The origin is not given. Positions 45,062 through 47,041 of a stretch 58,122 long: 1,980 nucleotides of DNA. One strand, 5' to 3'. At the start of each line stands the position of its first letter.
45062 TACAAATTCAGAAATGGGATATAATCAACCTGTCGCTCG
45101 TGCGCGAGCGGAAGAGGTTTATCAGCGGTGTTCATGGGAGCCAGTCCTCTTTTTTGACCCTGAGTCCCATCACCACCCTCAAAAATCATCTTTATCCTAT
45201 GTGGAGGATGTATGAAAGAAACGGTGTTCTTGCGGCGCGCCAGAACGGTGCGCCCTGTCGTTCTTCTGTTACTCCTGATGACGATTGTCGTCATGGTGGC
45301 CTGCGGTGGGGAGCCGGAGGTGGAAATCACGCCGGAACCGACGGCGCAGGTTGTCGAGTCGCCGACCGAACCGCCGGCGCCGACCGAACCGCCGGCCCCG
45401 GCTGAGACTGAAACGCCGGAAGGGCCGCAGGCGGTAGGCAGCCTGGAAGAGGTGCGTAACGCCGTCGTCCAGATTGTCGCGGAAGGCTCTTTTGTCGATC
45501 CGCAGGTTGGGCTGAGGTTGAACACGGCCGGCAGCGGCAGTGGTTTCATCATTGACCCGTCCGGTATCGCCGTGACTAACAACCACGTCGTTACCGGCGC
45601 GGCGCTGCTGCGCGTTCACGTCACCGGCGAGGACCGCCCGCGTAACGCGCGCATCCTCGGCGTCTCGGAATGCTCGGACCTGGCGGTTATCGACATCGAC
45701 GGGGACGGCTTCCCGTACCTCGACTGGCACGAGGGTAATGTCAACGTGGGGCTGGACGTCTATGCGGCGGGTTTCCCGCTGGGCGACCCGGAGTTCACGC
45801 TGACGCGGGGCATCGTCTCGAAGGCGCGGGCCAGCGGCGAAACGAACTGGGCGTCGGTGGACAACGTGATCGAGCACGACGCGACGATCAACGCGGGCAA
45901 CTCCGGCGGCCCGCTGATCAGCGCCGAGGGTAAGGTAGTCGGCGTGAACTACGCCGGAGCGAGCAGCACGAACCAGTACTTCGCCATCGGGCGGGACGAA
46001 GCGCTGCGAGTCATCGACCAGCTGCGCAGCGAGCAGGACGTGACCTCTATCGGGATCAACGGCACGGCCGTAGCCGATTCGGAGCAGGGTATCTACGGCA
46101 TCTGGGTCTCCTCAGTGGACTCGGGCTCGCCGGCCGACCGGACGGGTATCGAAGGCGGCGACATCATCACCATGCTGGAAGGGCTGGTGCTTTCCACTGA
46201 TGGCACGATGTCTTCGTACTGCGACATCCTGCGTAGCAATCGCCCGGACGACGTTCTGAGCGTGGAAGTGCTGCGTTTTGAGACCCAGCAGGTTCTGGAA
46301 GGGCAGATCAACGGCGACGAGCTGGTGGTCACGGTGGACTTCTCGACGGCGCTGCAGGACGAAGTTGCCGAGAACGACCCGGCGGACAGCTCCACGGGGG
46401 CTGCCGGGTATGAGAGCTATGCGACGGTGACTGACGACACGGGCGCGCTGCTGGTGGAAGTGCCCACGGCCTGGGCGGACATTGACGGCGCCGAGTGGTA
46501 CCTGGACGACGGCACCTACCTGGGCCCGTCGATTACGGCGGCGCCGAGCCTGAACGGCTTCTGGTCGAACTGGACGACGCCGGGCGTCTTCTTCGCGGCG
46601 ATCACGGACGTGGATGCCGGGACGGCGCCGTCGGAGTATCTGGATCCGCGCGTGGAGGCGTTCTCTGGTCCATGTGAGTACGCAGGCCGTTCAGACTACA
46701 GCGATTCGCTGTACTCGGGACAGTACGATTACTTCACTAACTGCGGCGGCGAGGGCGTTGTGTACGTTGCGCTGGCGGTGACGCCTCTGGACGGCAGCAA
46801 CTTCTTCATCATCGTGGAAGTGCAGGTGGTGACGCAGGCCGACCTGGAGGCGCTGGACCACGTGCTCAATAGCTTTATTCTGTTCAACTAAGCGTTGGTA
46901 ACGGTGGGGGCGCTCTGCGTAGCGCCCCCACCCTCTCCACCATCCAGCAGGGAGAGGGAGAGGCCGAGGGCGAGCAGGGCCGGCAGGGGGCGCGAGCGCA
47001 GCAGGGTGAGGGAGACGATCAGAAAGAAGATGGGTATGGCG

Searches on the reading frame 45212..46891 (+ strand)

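Call 90: search_protein_families(library=pfam, proteins=[window:45212-46891:+], max_evalue=0.001)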
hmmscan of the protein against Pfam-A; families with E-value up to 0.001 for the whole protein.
window:45212-46891:+ (559 aa): 5 families
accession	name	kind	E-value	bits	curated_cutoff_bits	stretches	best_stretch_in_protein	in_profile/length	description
PF13365.12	Trypsin_2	-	1.2e-27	97.9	27.6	1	109-245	1-144/144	Trypsin-like peptidase domain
PF00089.32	Trypsin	-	2.7e-10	40.9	20.6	1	98-255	15-204/220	Trypsin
PF17820.7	PDZ_6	-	3.3e-08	33.6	27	1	298-355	1-54/54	PDZ domain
PF13180.12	PDZ_2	-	2.1e-07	31.5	27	1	286-359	9-73/80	PDZ domain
PF00595.29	PDZ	-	6.3e-05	23.7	23.2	1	277-324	9-54/81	PDZ domain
